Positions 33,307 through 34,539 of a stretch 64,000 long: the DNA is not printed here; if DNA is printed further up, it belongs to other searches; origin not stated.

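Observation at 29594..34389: Glycosyltransferase cassette embedded in the virion-structure operon (candidate virion glycosylation system)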

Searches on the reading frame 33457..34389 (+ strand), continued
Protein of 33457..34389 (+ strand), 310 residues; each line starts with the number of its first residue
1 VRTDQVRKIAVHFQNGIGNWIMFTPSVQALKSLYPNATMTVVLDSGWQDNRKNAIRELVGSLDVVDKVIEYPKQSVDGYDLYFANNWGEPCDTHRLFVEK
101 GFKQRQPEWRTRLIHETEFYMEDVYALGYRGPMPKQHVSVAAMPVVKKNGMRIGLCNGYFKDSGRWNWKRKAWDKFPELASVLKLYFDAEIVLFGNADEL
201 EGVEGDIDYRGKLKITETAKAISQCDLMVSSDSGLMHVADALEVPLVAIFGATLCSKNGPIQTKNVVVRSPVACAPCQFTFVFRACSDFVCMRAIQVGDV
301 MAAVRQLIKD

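Call 46: find_related_loci(query=A1, collection=viral_contigs, flank=10000)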
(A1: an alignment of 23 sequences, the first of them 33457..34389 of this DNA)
Query A1 (310 aa) in viral_contigs; peptide patterns used: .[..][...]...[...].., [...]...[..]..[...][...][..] (x = any residue, [..] = any of these).
99 stretches matched a pattern; 59 encode a relative of the query (tblastn E <= 1e-3); 57 distinct loci.
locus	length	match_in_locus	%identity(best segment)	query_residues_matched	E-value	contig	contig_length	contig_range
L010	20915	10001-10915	45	8-308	5e-81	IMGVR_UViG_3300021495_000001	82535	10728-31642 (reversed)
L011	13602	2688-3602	44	8-308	1e-78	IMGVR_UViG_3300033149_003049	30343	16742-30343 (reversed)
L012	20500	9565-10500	41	2-308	6e-77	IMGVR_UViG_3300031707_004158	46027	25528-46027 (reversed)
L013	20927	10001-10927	42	8-307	1e-75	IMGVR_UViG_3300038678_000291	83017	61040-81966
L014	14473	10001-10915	41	8-308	3e-75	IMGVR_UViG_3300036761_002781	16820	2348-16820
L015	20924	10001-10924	41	8-310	4e-74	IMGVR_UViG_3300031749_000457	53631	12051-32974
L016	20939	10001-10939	44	1-309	2e-73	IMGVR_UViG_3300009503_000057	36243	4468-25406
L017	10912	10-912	41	12-308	2e-73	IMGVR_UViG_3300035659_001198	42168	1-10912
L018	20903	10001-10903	41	13-309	1e-73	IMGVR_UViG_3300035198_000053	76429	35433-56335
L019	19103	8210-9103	43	11-306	7e-73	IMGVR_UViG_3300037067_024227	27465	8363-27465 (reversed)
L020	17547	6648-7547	40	8-308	2e-71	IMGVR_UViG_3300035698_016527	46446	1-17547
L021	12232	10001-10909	40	8-308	6e-70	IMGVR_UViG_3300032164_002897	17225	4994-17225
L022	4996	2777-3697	39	6-309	3e-69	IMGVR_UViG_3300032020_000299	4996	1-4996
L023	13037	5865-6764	39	12-309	6e-68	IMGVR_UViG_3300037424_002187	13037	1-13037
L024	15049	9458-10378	37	5-308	1e-66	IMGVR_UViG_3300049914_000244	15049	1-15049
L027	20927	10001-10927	36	3-309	2e-63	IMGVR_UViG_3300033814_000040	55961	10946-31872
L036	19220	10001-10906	37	12-306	1e-58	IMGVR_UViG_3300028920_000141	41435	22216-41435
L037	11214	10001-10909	37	8-306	3e-58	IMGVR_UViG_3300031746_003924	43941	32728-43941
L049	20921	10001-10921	38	5-308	4e-71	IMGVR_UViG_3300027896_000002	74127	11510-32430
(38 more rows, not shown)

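Call 67: find_related_loci(query=A1, collection=genome_contigs, flank=10000)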
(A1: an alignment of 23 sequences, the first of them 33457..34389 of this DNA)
Query A1 (310 aa) in genome_contigs; peptide patterns used: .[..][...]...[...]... (x = any residue, [..] = any of these).
442 stretches matched a pattern; 420 encode a relative of the query (tblastn E <= 1e-3); the best 80 are kept; 80 distinct loci.
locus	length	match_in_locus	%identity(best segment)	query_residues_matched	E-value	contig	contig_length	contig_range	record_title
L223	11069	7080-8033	36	9-308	2e-64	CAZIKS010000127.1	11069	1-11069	MAG TPA_asm: uncultured Pirellulales bacterium isolate SRP068000_co4_338 genome assembly, contig: NODE_8842_length_11069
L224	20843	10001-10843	31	6-304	6e-36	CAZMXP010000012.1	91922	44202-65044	MAG TPA_asm: uncultured Planctomycetaceae bacterium isolate SRP287453_co1_191 genome assembly, contig: NODE_293_length_9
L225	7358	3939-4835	30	8-310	3e-30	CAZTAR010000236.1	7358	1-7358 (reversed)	MAG TPA_asm: uncultured Planctomycetaceae bacterium isolate binchicken_co86_159 genome assembly, contig: NODE_4753_lengt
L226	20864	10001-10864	32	5-305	7e-26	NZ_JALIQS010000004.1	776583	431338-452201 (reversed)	Shinella sp. CPCC 101442 Scaffold4, whole genome shotgun sequence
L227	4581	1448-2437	23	4-309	4e-25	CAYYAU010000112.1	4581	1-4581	MAG TPA_asm: uncultured Clostridia bacterium isolate binchicken_co19_255 genome assembly, contig: NODE_33816_length_4581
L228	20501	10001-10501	40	107-279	1e-24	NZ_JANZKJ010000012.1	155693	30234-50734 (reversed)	Pseudomonas sp. RIT-PI-S 12, whole genome shotgun sequence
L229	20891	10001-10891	27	7-307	2e-24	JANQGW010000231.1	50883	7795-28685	MAG: Sedimentisphaerales bacterium isolate PL23b_bin.68 k99_2342745, whole genome shotgun sequence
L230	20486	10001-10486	38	146-306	5e-23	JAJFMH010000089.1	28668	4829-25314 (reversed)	MAG: Chlamydiae bacterium isolate OFTM179 OFTM179_88, whole genome shotgun sequence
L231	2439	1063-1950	29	7-309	9e-23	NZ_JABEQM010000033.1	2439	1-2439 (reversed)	Gluconacetobacter tumulisoli strain LMG 27802 contig00033, whole genome shotgun sequence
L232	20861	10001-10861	29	7-301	5e-24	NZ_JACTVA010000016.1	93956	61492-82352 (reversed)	Pseudoroseomonas aerophila strain NBRC 108923 Scaffold16, whole genome shotgun sequence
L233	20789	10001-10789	28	6-279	3e-22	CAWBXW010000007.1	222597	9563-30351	MAG: uncultured Alphaproteobacteria bacterium isolate MFD05442.bin.2.187 genome assembly, contig: contig_24138, whole ge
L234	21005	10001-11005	26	7-308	4e-22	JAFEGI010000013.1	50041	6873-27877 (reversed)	MAG: Verrucomicrobia bacterium isolate SZAS-13 VERR-KAN-2__13__length-50041, whole genome shotgun sequence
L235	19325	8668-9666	26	7-309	9e-22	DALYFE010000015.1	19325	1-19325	MAG TPA_asm: Chlamydiales bacterium isolate CTOTU14274 NODE_539_length_19325_cov_3.867462, whole genome shotgun sequence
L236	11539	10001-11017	26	5-309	2e-21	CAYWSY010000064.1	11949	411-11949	MAG TPA_asm: uncultured bacterium isolate SRP287051_co1_18 genome assembly, contig: NODE_7032_length_11949_cov_8.336220,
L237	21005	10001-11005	29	9-309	4e-21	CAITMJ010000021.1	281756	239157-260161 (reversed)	MAG: uncultured Chlamydiae bacterium isolate MJ-time_bin-6591 genome assembly, contig: bin-6591:21/35, whole genome shot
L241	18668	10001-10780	30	8-279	8e-21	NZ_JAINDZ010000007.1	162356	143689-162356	Methylosinus sp. Sm6 NODE_7_length_162356_cov_70.857406, whole genome shotgun sequence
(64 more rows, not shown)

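Call 78: search_protein_families(library=pfam, proteins=[L036:9363-9968:+, L021:3905-4714:+, L049:9251-9997:+, L014:5366-6130:+, L019:6313-7470:+, L037:6786-7346:+, L024:6769-7362:+, L037:8667-9476:+, L027:7503-8138:+, L021:9414-10001:+], max_evalue=0.01)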
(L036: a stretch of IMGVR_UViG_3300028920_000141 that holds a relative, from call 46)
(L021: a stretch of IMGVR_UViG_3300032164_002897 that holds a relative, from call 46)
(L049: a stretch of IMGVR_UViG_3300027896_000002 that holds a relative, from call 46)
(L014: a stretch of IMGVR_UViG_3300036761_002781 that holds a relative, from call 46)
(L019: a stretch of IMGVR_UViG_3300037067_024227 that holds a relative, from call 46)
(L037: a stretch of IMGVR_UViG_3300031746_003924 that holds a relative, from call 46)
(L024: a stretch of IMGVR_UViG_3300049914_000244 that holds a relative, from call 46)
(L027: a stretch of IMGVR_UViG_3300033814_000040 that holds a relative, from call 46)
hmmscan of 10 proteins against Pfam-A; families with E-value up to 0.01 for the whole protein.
L036:9363-9968:+ (201 aa): 0 families

L021:3905-4714:+ (269 aa): 0 families

L049:9251-9997:+ (248 aa): 1 family
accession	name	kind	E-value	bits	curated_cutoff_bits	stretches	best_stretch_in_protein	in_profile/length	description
PF00535.33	Glycos_transf_2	-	8e-13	49.1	23.3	1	8-155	2-147/168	Glycosyl transferase family 2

L014:5366-6130:+ (254 aa): 4 families
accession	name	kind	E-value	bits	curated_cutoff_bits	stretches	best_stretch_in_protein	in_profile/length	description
PF00535.33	Glycos_transf_2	-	5.5e-28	98.4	23.3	1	16-145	1-130/168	Glycosyl transferase family 2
PF10111.15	Glyco_tranf_2_2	-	7.1e-12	45.8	27.3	1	19-115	5-104/276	Glycosyltransferase like family 2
PF13641.12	Glyco_tranf_2_3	-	4.7e-06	27.2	27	1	15-198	3-200/230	Glycosyltransferase like family 2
PF13632.12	Glyco_trans_2_3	-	0.0083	16.4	27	0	95-205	1-119/198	Glycosyl transferase family group 2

L019:6313-7470:+ (385 aa): 5 families
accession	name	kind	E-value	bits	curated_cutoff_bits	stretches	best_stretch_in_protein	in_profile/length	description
PF01041.23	DegT_DnrJ_EryC1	-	3.3e-76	257.3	19.8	1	31-377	5-357/360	DegT/DnrJ/EryC1/StrS aminotransferase family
PF00266.25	Aminotran_5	-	7.7e-05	22.3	21.5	1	70-207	66-215/371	Aminotransferase class-V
PF01053.26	Cys_Met_Meta_PP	-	0.0054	15.8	27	1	49-162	51-161/381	Cys/Met metabolism PLP-dependent enzyme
PF05059.19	Orbi_VP4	-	0.0075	14.8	27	0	179-229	179-229/638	Orbivirus VP4 core protein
PF00155.27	Aminotran_1_2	-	0.0093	15.6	19.7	0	31-144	20-152/361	Aminotransferase class I and II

L037:6786-7346:+ (186 aa): 0 families

L024:6769-7362:+ (197 aa): 6 families
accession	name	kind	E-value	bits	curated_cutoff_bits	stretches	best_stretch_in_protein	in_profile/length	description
PF00132.30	Hexapep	-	4e-30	102.7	27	5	37-67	5-35/36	Bacterial transferase hexapeptide (six repeats)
PF25084.1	LbH_EIF2B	-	1.4e-09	38.4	54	1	37-117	13-90/105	EIF2B subunit epsilon LbH domain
PF14602.12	Hexapep_2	-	5e-08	33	27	1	145-172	9-34/34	Hexapeptide repeat of succinyl-transferase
PF25087.1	GMPPB_C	-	0.00015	21.8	39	1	30-115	7-90/110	GMPPB C-terminal domain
PF21711.3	DCTN5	-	0.00017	21.7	40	1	40-100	85-138/182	Dynactin subunit 5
PF24894.1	Hexapep_GlmU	-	0.0015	19.1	23.3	0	46-109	35-90/104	GlmU-like, C-terminal hexapeptide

L037:8667-9476:+ (269 aa): 1 family
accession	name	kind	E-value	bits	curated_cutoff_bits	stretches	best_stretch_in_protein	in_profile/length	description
PF04724.18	Glyco_transf_17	-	5e-29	101.9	26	1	7-231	75-296/348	Glycosyltransferase family 17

L027:7503-8138:+ (211 aa): 1 family
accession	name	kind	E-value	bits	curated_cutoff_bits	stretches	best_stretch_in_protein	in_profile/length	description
PF13578.12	Methyltransf_24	-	0.00053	21.3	26.3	1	62-140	24-101/105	Methyltransferase domain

L021:9414-10001:+ (195 aa): 2 families
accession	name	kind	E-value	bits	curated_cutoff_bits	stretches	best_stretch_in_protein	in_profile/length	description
PF13578.12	Methyltransf_24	-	1e-11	46.1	26.3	1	35-142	1-105/105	Methyltransferase domain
PF04989.18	RMNT_CmcI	-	1.6e-07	31.7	23.2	1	32-143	34-149/206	Rhamnosyl O-methyltransferase/CmcI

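Call 85: find_related_loci(query=A8, collection=viral_contigs, flank=10000)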
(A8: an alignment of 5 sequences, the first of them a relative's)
Query A8 (414 aa) in viral_contigs; peptide patterns used: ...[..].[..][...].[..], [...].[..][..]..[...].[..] (x = any residue, [..] = any of these).
340 stretches matched a pattern; 222 encode a relative of the query (tblastn E <= 1e-3); the best 80 are kept; 80 distinct loci.
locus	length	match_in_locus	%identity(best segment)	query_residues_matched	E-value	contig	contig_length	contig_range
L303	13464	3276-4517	100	1-414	0e+0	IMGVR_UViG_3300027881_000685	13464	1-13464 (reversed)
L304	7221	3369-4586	93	1-406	0e+0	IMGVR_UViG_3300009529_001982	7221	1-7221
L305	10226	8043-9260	92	1-406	0e+0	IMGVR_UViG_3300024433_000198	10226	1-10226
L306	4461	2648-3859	71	1-407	0e+0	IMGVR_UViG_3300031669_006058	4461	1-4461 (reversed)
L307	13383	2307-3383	65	63-414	8e-156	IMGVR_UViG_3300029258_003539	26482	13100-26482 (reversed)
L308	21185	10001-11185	56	4-407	2e-145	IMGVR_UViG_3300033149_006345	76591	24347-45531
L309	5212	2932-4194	52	1-407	4e-143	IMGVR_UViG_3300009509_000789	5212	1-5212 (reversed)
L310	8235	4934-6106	55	5-407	1e-141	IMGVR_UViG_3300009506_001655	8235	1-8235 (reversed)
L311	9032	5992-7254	52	1-407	3e-141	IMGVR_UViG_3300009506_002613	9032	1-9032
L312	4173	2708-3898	55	2-407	2e-142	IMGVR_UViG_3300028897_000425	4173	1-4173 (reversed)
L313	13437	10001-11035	53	61-410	7e-121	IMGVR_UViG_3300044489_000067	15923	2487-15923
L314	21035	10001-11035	53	61-410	7e-121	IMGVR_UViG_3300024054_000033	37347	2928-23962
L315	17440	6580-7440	64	118-407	5e-121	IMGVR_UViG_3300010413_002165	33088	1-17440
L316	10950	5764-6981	47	1-407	5e-119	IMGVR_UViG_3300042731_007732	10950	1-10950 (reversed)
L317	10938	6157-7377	47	1-407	7e-119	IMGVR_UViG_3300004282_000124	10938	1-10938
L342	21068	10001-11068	45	54-414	5e-89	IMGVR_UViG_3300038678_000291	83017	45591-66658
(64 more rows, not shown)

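Call 89: search_protein_families(library=pfam, proteins=[L314:12436-13299:+, L314:13300-15381:+, L314:15383-16807:+, L342:11531-12736:+, L342:14734-15729:+, L342:15904-17376:+, L342:17373-18161:+, L342:18184-19122:+, L342:19116-19700:+, L342:19697-20626:+], max_evalue=0.001)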
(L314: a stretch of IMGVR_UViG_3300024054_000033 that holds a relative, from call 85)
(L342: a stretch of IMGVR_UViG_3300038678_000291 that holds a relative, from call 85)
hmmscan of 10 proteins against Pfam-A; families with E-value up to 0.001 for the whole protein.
L314:12436-13299:+ (287 aa): 0 families

L314:13300-15381:+ (693 aa): 0 families

L314:15383-16807:+ (474 aa): 0 families

L342:11531-12736:+ (401 aa): 0 families

L342:14734-15729:+ (331 aa): 3 families
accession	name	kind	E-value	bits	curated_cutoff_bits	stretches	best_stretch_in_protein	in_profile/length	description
PF00534.26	Glycos_transf_1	-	1.7e-12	47.7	26.4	1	176-309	28-171/172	Glycosyl transferases group 1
PF13692.12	Glyco_trans_1_4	-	7.2e-11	43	27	1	175-296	14-142/142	Glycosyl transferases group 1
PF13524.12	Glyco_trans_1_2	-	5.4e-07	30.1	25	1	177-324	1-142/144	Glycosyl transferase-like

L342:15904-17376:+ (490 aa): 8 families
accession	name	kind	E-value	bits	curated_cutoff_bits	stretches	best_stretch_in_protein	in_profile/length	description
PF00535.33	Glycos_transf_2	-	2.7e-24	86.4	23.3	1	13-174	1-164/168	Glycosyl transferase family 2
PF08241.18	Methyltransf_11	-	1.2e-14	55.1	21.2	1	305-393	1-88/95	Methyltransferase domain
PF13649.12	Methyltransf_25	-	1.1e-13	52.1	27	1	304-393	1-94/97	Methyltransferase domain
PF13847.12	Methyltransf_31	-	1.1e-10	41.9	27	1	303-400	6-109/145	Methyltransferase domain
PF08242.18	Methyltransf_12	-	6.2e-07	30.5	30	1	305-390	1-86/98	Methyltransferase domain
PF13641.12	Glyco_tranf_2_3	-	9.2e-07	29.5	27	1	10-119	1-111/230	Glycosyltransferase like family 2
PF13489.12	Methyltransf_23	-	4.5e-06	26.9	27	1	291-378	10-94/164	Methyltransferase domain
PF01209.24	Ubie_methyltran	-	2.1e-05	24.4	20.1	1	298-369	45-120/233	ubiE/COQ5 methyltransferase family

L342:17373-18161:+ (262 aa): 3 families
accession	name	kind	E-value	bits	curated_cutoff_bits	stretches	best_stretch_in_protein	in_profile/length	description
PF00535.33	Glycos_transf_2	-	1.4e-29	103.6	23.3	1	10-163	1-143/168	Glycosyl transferase family 2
PF13641.12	Glyco_tranf_2_3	-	8.7e-12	46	27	1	7-116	1-111/230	Glycosyltransferase like family 2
PF10111.15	Glyco_tranf_2_2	-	2.6e-06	27.6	27.3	1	19-143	12-136/276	Glycosyltransferase like family 2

L342:18184-19122:+ (312 aa): 2 families
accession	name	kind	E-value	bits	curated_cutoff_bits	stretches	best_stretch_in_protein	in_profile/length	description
PF00534.26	Glycos_transf_1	-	1.3e-12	48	26.4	1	132-240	21-134/172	Glycosyl transferases group 1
PF13692.12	Glyco_trans_1_4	-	6.3e-10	39.9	27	1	138-249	14-127/142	Glycosyl transferases group 1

L342:19116-19700:+ (194 aa): 1 family
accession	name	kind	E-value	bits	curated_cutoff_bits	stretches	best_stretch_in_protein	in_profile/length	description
PF13489.12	Methyltransf_23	-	0.00014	22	27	1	43-148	21-126/164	Methyltransferase domain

L342:19697-20626:+ (309 aa): 3 families
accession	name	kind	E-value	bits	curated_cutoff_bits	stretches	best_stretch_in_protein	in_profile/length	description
PF00534.26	Glycos_transf_1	-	2.4e-13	50.4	26.4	1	127-247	17-145/172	Glycosyl transferases group 1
PF13692.12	Glyco_trans_1_4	-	2.2e-11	44.7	27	1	127-248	3-130/142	Glycosyl transferases group 1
PF13439.12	Glyco_transf_4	-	7.8e-05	23.2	28.5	1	49-114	97-168/170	Glycosyltransferase Family 4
